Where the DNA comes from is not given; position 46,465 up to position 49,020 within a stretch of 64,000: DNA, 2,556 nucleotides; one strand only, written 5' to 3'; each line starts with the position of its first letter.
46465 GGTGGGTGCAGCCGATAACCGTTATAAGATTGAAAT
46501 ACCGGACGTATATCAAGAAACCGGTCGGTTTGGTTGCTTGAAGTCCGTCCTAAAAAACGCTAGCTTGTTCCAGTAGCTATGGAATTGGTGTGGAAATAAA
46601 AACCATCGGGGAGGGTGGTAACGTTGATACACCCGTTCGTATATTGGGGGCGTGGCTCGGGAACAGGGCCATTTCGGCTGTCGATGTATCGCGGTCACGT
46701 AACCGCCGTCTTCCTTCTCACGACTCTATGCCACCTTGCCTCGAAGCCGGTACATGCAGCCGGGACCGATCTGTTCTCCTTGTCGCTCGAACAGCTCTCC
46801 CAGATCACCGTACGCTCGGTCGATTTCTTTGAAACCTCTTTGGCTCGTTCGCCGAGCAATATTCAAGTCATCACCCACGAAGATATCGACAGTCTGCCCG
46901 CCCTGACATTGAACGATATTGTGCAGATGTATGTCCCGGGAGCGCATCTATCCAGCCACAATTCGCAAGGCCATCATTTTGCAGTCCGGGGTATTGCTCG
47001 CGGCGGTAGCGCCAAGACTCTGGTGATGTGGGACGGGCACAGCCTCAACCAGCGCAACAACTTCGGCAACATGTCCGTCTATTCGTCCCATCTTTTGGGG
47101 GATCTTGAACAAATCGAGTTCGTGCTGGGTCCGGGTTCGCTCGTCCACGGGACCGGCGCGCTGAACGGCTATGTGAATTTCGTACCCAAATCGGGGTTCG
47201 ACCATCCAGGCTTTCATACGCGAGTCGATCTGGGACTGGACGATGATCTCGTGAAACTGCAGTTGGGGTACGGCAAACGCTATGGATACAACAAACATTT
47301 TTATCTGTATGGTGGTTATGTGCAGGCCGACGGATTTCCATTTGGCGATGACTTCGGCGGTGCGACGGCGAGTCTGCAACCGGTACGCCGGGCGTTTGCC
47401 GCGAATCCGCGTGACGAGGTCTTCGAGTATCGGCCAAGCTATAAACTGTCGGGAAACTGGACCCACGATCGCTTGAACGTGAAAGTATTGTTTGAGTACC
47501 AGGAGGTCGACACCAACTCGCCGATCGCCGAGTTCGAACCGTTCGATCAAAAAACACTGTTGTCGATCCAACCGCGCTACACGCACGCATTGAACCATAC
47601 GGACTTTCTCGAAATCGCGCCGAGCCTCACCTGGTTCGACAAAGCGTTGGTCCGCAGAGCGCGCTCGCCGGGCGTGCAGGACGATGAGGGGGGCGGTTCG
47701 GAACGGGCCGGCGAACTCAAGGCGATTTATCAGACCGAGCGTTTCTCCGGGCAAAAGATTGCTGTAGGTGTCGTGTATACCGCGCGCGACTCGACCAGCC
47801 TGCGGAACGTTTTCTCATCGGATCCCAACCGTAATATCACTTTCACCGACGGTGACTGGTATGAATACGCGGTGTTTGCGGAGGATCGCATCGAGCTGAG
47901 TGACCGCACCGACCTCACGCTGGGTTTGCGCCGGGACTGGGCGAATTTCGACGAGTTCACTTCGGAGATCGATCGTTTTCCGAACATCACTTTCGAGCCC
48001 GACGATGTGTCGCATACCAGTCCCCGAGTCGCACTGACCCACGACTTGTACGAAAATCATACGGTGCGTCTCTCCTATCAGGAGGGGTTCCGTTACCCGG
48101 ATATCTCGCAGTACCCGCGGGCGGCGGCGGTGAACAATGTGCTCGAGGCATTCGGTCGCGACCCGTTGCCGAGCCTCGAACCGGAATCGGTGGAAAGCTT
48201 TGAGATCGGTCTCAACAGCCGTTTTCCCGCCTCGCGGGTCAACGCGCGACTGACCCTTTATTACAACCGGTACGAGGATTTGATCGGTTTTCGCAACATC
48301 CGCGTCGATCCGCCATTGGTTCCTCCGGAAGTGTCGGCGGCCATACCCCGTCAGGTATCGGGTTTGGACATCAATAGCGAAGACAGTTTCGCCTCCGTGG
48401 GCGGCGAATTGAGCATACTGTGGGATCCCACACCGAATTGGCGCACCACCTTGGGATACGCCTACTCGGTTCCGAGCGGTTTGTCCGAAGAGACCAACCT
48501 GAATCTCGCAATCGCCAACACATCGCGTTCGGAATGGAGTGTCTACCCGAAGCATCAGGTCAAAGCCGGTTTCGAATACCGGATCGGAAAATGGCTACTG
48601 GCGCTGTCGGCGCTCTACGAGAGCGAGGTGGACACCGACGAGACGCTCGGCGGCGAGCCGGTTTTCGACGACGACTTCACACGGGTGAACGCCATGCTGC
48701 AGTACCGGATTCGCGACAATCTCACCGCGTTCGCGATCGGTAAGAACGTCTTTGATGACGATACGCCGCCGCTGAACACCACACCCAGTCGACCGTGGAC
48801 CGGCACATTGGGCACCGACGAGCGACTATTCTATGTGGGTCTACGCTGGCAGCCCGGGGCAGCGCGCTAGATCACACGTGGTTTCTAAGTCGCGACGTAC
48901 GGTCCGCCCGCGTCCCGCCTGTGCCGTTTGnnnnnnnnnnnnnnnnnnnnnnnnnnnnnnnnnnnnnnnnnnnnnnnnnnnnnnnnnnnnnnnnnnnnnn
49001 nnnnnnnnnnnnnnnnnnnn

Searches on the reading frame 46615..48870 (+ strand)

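Call 3: search_protein_families(library=pfam, proteins=[window:46615-48870:+], max_evalue=0.01)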
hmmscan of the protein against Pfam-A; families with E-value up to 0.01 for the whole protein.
window:46615-48870:+ (751 aa): 3 families
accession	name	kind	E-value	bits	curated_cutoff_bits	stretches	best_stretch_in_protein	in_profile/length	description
PF00593.30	TonB_dep_Rec_b-barrel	-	7e-37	128.7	27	1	225-711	12-435/436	TonB dependent receptor-like, beta-barrel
PF07715.20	Plug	-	1.1e-14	55.3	23.9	1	77-185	3-106/107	TonB-dependent Receptor Plug Domain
PF14905.12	OMP_b-brl_3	-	2.9e-08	33.7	27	1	359-716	50-377/408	Outer membrane protein beta-barrel family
